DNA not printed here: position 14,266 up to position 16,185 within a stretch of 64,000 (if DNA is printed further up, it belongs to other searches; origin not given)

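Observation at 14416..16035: MalF-type permease with a roughly 270-aa extracytoplasmic insert and no cognate binding protein or ATPase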

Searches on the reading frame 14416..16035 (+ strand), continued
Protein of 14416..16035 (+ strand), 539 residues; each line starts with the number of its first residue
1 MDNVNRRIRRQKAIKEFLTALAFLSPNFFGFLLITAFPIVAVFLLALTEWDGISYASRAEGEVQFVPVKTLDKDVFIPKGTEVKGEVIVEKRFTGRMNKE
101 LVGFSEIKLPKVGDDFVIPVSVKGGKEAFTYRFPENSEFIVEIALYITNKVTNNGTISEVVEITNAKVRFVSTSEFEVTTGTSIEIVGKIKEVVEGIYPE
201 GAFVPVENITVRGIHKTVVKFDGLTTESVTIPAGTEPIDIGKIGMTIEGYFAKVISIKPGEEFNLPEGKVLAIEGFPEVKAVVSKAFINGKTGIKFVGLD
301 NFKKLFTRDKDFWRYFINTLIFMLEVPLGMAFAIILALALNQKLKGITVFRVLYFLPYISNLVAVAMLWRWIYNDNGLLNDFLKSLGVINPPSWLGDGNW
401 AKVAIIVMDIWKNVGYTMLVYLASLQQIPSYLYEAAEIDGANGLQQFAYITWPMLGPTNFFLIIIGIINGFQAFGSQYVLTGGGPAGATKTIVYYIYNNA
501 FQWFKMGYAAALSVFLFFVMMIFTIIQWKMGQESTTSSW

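Call 57: find_encoding_contigs(protein=P0133, flank=10000, max_places=3)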
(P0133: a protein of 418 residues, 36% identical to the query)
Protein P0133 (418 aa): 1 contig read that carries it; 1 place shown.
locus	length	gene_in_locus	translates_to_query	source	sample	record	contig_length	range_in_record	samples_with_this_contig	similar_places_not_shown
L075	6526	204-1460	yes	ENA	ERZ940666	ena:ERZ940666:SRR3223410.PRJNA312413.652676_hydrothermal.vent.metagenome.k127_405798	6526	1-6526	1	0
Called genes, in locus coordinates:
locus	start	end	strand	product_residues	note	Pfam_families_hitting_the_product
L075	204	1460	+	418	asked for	PF01547:SBP_bac_1, PF13531:SBP_bac_11 (faint), PF13416:SBP_bac_8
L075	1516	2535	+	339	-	PF00356:LacI, PF00532:Peripla_BP_1, PF13407:Peripla_BP_4, PF13377:Peripla_BP_3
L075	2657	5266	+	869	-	PF13620:CarboxypepD_reg, PF13715:CarbopepD_reg_2, PF07715:Plug, PF00593:TonB_dep_Rec_b-barrel, PF25183:OMP_b-brl_4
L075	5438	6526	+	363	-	?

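Call 58: search_protein_families(library=ncbifam, proteins=[window:14416-16035:+, L002:13681-14448:-], max_evalue=0.001)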
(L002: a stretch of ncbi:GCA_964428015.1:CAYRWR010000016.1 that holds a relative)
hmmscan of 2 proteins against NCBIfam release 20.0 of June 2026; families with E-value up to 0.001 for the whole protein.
window:14416-16035:+ (539 aa): 15 families
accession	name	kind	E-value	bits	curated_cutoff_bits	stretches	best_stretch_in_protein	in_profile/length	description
NF007852.0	PRK10561.1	equivalog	2e-36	126.4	335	1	295-530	52-287/295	sn-glycerol-3-phosphate ABC transporter permease UgpA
NF008232.0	PRK10999.1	equivalog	7.1e-27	94.3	392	1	296-532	264-516/520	maltose ABC transporter permease MalF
NF040931.1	ABC_arch_GlcT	equivalog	1.8e-19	70.4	360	1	293-523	33-263/278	glucose ABC transporter permease GlcT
TIGR03262.1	PhnU2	equivalog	3.1e-11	42.6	593.25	1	280-527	23-254/546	putative 2-aminoethylphosphonate ABC transporter permease subunit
NF007044.0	PRK09497.1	equivalog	3e-09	36.8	348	1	313-531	66-275/285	spermidine/putrescine ABC transporter permease PotB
TIGR01581.1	Mo_ABC_porter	hypoth_equivalog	4.6e-08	32.8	210.3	1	330-522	38-221/225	ABC transporter permease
NF006955.0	PRK09433.2-3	equivalog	6.1e-08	31.7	801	1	324-517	63-250/543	thiamine/thiamine pyrophosphate ABC transporter permease ThiP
NF006954.0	PRK09433.1-5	equivalog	8.6e-06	24.7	821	1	327-530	60-256/530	thiamine/thiamine pyrophosphate ABC transporter permease ThiP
NF006956.0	PRK09433.2-5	equivalog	3.4e-05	22.6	984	1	328-525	75-267/543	thiamine/thiamine pyrophosphate ABC transporter permease ThiP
TIGR03226.1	PhnU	equivalog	5e-05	22.9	283.45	1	288-514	69-287/311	2-aminoethylphosphonate ABC transporter permease subunit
NF007963.0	PRK10683.1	equivalog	5.5e-05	22.7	489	1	343-530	128-307/317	putrescine ABC transporter permease PotH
TIGR00969.1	3a0106s02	subfamily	0.00014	21.5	240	1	299-526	47-265/272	sulfate ABC transporter permease subunit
NF006951.0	PRK09433.1-2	equivalog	0.00037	19.2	788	1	323-530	64-264/535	thiamine/thiamine pyrophosphate ABC transporter permease ThiP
TIGR01253.1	thiP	equivalog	0.00072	18.7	395.1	1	323-525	57-252/519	thiamine/thiamine pyrophosphate ABC transporter permease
NF011624.0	PRK15050.1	equivalog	0.0009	18.4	247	1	297-515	57-270/297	2-aminoethylphosphonate ABC transporter permease subunit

L002:13681-14448:- (255 aa): 188 families (the best 25 are shown)
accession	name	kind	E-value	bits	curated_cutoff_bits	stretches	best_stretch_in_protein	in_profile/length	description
TIGR04406.1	LPS_export_lptB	equivalog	8.9e-108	359.1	240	1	19-255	3-239/239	LPS export ABC transporter ATP-binding protein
NF008144.0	PRK10895.1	equivalog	1.8e-88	296.1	381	1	18-254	4-240/241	LPS export ABC transporter ATP-binding protein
TIGR03410.1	urea_trans_UrtE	equivalog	2.5e-54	184.2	285.8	1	21-242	4-223/230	urea ABC transporter ATP-binding subunit UrtE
TIGR01188.1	drrA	subfamily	3.5e-54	184.2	312.45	1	25-241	1-214/302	daunorubicin resistance ABC transporter, ATP-binding protein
TIGR03864.1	PQQ_ABC_ATP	hypoth_equivalog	2.9e-47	161.1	302.25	1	19-247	3-228/236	ABC transporter, ATP-binding subunit, PQQ-dependent alcohol dehydrogenase system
TIGR01186.1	proV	subfamily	2.9e-46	158.2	326.6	1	27-242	3-221/363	betaine/proline/choline family ABC transporter ATP-binding protein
TIGR00968.1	3a0106s01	subfamily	2.2e-45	155.1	342.75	1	18-242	1-222/237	sulfate ABC transporter ATP-binding protein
NF033858.1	ABC2_perm_RbbA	equivalog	2.9e-45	154.5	1050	1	15-247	264-493/909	ribosome-associated ATPase/putative transporter RbbA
NF008449.1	PRK11300.1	equivalog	4e-45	154.1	362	1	20-251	8-254/255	high-affinity branched-chain amino acid ABC transporter ATP-binding protein LivG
NF040840.2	tungstate_WtpC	equivalog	4.8e-45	154.3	440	1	21-243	5-223/347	tungstate ABC transporter ATP-binding protein WtpC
TIGR03522.1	GldA_ABC_ATP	equivalog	3.9e-43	148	402.6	1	18-249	3-230/301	gliding motility-associated ABC transporter ATP-binding subunit GldA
NF043075.1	MMSYN1_0197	equivalog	4.4e-43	147.5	550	1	21-242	6-224/341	spermidine/putrescine ABC transporter ATP-binding protein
NF010060.0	PRK13537.1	equivalog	6.8e-43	146.7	521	1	16-242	14-237/314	nodulation factor ABC transporter ATP-binding protein NodI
TIGR04521.1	ECF_ATPase_2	equivalog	2.4e-42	144.9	330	1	29-243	17-237/279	energy-coupling factor transporter ATPase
TIGR03265.1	PhnT2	equivalog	2.7e-42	145.3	457.7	1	18-242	5-226/353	putative 2-aminoethylphosphonate ABC transporter ATP-binding protein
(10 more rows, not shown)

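Call 61: list_cluster_members(proteins=[P0128, P0134, P0143, P0145, P0146, P0150, P0163, P0167, P0172, P0180])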
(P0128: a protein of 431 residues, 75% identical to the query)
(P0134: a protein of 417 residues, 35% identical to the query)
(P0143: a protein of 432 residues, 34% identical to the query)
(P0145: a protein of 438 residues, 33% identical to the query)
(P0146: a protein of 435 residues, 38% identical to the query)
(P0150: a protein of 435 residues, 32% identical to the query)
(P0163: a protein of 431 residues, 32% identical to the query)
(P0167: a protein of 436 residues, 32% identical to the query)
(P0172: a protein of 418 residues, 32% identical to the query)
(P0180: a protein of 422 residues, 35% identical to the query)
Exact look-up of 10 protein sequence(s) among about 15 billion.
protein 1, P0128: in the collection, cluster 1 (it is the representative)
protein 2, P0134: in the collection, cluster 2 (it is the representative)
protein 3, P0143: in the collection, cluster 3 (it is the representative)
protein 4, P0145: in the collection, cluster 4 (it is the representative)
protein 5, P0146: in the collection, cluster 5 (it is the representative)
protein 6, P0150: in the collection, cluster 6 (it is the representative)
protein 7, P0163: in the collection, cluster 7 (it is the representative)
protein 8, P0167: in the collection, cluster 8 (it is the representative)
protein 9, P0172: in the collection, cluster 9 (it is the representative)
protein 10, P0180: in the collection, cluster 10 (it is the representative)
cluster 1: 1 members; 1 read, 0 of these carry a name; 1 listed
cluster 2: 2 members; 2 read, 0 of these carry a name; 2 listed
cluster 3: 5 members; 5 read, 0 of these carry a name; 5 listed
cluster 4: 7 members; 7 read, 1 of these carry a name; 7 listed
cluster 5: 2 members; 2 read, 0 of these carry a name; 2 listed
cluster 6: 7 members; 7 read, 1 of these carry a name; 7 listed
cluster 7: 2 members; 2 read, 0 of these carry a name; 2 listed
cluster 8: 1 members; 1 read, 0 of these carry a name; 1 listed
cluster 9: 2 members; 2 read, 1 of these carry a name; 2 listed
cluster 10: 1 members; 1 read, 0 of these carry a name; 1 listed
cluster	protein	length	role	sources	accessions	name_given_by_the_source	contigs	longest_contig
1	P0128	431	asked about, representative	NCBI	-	-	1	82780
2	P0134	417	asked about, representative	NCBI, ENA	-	-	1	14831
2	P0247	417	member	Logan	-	-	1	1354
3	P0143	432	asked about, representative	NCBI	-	-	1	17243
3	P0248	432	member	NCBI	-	-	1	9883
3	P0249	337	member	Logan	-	-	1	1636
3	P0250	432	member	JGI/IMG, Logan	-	-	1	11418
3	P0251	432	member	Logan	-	-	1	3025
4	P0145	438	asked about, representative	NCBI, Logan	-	-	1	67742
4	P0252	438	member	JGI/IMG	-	multiple sugar transport system substrate-binding protein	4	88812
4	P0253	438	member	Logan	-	-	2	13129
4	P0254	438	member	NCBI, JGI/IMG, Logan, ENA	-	-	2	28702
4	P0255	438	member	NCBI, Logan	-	-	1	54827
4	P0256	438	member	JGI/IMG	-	-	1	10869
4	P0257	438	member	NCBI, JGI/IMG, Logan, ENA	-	-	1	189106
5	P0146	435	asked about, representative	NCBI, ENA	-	-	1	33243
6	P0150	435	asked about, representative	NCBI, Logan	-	-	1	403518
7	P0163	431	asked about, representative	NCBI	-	-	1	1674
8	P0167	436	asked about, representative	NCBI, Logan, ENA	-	-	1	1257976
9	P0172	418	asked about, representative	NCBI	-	-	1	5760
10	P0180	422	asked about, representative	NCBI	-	-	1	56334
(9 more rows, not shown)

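Call 71: find_encoding_contigs(protein=P0018, flank=3000, max_places=1)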
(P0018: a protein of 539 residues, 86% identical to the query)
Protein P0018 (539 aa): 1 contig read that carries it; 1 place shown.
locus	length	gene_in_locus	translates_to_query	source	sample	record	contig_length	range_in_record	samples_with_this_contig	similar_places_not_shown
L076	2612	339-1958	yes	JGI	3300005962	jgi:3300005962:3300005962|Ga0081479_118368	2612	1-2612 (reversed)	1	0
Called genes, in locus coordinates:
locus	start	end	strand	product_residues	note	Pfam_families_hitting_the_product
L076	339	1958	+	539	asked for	PF00528:BPD_transp_1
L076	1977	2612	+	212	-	?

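Call 72: find_encoding_contigs(protein=P0017, flank=3000, max_places=1)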
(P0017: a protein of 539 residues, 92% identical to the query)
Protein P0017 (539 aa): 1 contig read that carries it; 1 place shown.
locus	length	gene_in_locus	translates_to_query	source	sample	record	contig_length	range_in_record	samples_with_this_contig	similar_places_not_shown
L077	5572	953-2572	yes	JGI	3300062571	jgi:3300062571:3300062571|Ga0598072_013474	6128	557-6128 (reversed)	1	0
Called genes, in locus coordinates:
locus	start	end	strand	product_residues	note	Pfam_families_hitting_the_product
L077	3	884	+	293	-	?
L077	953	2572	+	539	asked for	PF00528:BPD_transp_1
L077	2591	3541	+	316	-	PF00528:BPD_transp_1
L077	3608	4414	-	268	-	PF00218:IGPS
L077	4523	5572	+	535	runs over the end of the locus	?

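Call 75: search_protein_families(library=pfam, proteins=[L030:11960-12667:+, L030:12664-13821:+, L030:13886-15061:+, L030:15108-16547:+, L023:12229-13179:+, L023:8058-9083:+, L035:11869-13506:+, L035:13514-15124:+, L011:12819-14948:+, L018:12724-14196:+], max_evalue=0.001)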
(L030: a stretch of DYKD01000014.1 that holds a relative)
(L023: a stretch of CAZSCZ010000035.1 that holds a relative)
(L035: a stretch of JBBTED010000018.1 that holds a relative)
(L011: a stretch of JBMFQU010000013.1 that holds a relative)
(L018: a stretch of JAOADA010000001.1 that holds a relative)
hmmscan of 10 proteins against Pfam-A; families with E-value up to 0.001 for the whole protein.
L030:11960-12667:+ (235 aa): 2 families
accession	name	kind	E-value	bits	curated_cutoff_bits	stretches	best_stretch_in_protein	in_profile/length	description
PF07610.17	DUF1573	-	3e-14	53.3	26.1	1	48-126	13-91/98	Protein of unknown function (DUF1573)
PF22544.2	HYDIN_VesB_CFA65-like_Ig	-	6.9e-07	29.9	25.5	1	57-120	24-88/100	HYDIN/CFA65/VesB-like, Ig-like domain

L030:12664-13821:+ (385 aa): 6 families
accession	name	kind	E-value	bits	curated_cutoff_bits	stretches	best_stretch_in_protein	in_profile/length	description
PF05958.17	tRNA_U5-meth_tr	-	3.5e-12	46.4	23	1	205-378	164-350/357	tRNA (Uracil-5-)-methyltransferase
PF01938.26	TRAM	-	3.1e-07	30.6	21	1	12-61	8-59/61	TRAM domain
PF05175.20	MTS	-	3.5e-06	27.2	23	1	241-316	31-107/170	Methyltransferase small domain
PF13847.12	Methyltransf_31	-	4e-06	27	27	1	241-302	3-67/145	Methyltransferase domain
PF00398.26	RrnaAD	-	0.00011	21.9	24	1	229-276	18-65/263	Ribosomal RNA adenine dimethylase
PF02475.24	TRM5-TYW2_MTfase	-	0.00016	22.1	28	1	238-318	33-115/164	TRM5/TYW2 methyltransferase domain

L030:13886-15061:+ (391 aa): 0 families

L030:15108-16547:+ (479 aa): 2 families
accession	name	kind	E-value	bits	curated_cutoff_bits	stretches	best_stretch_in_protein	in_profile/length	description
PF02127.20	Peptidase_M18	-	3.5e-87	293.4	24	1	42-474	1-431/432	Aminopeptidase I zinc metalloprotease (M18)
PF05343.19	Peptidase_M42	-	1.9e-07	30.9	23.2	0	349-467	178-289/292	M42 glutamyl aminopeptidase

L023:12229-13179:+ (316 aa): 4 families
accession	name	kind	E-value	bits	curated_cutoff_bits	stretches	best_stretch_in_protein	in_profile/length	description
PF12146.15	Hydrolase_4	-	2.8e-13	50.2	27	1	60-270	3-220/239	Serine aminopeptidase, S33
PF00561.26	Abhydrolase_1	-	9.2e-08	32.5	25.8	1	63-193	2-131/245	alpha/beta hydrolase fold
PF12697.13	Abhydrolase_6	-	1.4e-05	26.3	26.3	1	84-257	24-183/217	Alpha/beta hydrolase family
PF02230.22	Abhydrolase_2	-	0.00012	22.5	23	0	55-89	8-42/217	Phospholipase/Carboxylesterase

L023:8058-9083:+ (341 aa): 1 family
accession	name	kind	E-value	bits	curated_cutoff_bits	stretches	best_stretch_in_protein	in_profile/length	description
PF03349.22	Toluene_X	-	9.6e-08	31.3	29.7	1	153-200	188-235/421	Outer membrane protein transport protein (OMPP1/FadL/TodX)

L035:11869-13506:+ (545 aa): 7 families
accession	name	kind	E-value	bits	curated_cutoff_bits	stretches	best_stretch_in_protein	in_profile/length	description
PF02518.31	HATPase_c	-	8.8e-24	84.5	26.4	1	442-544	5-109/111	Histidine kinase-, DNA gyrase B-, and HSP90-like ATPase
PF13185.12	GAF_2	-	5e-15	56.3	28.6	1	145-282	9-136/136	GAF domain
PF01590.32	GAF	-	1.6e-14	55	22.4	1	147-281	9-133/133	GAF domain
PF00512.31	HisKA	-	4.9e-09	36.5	26.9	1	330-389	4-62/66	His Kinase A (phospho-acceptor) domain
PF13589.12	HATPase_c_3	-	1.8e-06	28.4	25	1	443-500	3-57/137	Histidine kinase-, DNA gyrase B-, and HSP90-like ATPase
PF00072.30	Response_reg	-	5.8e-06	26.9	30.2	1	9-92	1-86/111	Response regulator receiver domain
PF13492.12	GAF_3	-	1.7e-05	25.6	27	1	232-283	79-129/129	GAF domain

L035:13514-15124:+ (536 aa): 9 families
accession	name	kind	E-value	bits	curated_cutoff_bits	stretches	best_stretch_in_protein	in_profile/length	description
PF00158.32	Sigma54_activat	-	1.6e-68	230.1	20.2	1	142-308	1-167/168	Sigma-54 interaction domain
PF00072.30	Response_reg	-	1.3e-30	106.2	30.2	1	4-113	1-110/111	Response regulator receiver domain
PF25601.1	AAA_lid_14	-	4.5e-25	87.7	27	1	314-384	1-71/87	AAA+ ATPase lid domain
PF02954.25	HTH_8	-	2.5e-21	75.6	22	2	413-451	4-42/42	Bacterial regulatory protein, Fis family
PF14532.12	Sigma54_activ_2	-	6e-21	75.6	25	1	144-313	2-138/138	Sigma-54 interaction domain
PF07728.20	AAA_5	-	1.8e-07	31.7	22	1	166-283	2-122/139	AAA domain (dynein-related subfamily)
PF07724.20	AAA_2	-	6.1e-06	26.8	27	1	165-291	5-132/166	AAA domain (Cdc48 subfamily)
PF01078.27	Mg_chelatase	-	8.2e-06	25.8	20.3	1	221-272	93-144/207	Magnesium chelatase, subunit ChlI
PF18024.7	HTH_50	-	0.00013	22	27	0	404-453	1-49/50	Helix-turn-helix domain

L011:12819-14948:+ (709 aa): 2 families
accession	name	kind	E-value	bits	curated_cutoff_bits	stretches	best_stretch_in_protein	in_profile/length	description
PF00082.27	Peptidase_S8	-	1.3e-44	153.1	21.8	2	149-340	1-180/288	Subtilase family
PF18962.6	Por_Secre_tail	-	5.9e-06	26.9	27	1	636-707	7-75/75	Secretion system C-terminal sorting domain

L018:12724-14196:+ (490 aa): 1 family
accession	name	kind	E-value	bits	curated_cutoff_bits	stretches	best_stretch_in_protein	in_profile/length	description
PF02169.21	LPP20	-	0.00082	20.2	25.9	1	37-138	1-88/97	LPP20 lipoprotein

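Call 78: search_protein_families(library=phrogs, proteins=[P0033, P0041, P0045, P0042, P0043, P0031, P0044, P0040, P0050, P0035], max_evalue=0.01)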
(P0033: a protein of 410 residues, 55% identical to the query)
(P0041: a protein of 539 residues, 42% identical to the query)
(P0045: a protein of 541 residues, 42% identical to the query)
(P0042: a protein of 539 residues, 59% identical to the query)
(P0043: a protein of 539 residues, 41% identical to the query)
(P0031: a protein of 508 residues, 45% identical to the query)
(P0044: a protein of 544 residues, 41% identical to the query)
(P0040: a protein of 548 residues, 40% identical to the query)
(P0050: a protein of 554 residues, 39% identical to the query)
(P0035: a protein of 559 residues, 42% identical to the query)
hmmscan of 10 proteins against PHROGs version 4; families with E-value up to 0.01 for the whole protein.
P0033 (410 aa): 4 families
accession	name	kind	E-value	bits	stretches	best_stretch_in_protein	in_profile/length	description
phrog_20211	-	unknown function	5.8e-23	82.4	1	167-387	257-494/514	-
phrog_1577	-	unknown function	5.1e-16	59.5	1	170-398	292-511/528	-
phrog_6743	-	unknown function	0.00012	22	1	209-397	370-523/582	-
phrog_6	-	tail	0.00037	20.3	1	53-140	150-213/548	baseplate wedge subunit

P0041 (539 aa): 3 families
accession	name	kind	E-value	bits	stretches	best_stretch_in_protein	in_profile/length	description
phrog_20211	-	unknown function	5.3e-23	82.5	1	299-527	260-503/514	-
phrog_1577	-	unknown function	2.9e-10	40.5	1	326-532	323-515/528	-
phrog_6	-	tail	3.4e-05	23.7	0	202-261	161-205/548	baseplate wedge subunit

P0045 (541 aa): 3 families
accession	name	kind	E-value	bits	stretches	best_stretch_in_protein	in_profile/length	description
phrog_20211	-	unknown function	4.3e-24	86.1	1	300-529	259-503/514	-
phrog_1577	-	unknown function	3.3e-11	43.7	1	328-534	319-515/528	-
phrog_23060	-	unknown function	0.0092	17.5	0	280-301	3-24/76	-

P0042 (539 aa): 2 families
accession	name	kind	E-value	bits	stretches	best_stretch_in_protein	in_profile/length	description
phrog_20211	-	unknown function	1.9e-23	84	1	316-525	281-501/514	-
phrog_1577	-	unknown function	8.9e-12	45.5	1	327-532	324-515/528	-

P0043 (539 aa): 2 families
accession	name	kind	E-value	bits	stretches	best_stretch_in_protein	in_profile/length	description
phrog_20211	-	unknown function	5.1e-22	79.2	1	320-524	284-500/514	-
phrog_1577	-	unknown function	2.6e-10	40.7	1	327-531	324-514/528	-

P0031 (508 aa): 3 families
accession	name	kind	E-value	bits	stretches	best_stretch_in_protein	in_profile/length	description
phrog_20211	-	unknown function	3.6e-20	73.2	1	279-496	275-505/514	-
phrog_1577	-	unknown function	2.7e-11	43.9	1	280-497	304-513/528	-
phrog_6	-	tail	0.0056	16.4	1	53-261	150-234/548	baseplate wedge subunit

P0044 (544 aa): 2 families
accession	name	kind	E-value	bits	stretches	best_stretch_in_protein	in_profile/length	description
phrog_20211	-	unknown function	1e-25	91.5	1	303-541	259-512/514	-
phrog_1577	-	unknown function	2.4e-10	40.8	1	303-536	291-514/528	-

P0040 (548 aa): 2 families
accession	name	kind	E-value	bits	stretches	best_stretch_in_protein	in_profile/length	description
phrog_20211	-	unknown function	2.6e-22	80.2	1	330-541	290-508/514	-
phrog_1577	-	unknown function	8e-12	45.7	1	308-545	292-519/528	-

P0050 (554 aa): 4 families
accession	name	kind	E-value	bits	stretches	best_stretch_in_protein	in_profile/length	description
phrog_20211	-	unknown function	6.9e-22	78.8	1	313-546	259-507/514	-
phrog_1577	-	unknown function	3.1e-12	47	1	329-549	306-517/528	-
phrog_6743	-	unknown function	1.2e-06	28.6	1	378-543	390-523/582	-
phrog_23213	-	unknown function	0.0085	17.2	0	299-346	7-54/67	-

P0035 (559 aa): 2 families
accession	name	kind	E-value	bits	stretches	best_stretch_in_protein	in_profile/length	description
phrog_20211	-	unknown function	5.4e-25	89.1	1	319-550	259-506/514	-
phrog_1577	-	unknown function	6.2e-12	46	1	317-555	289-518/528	-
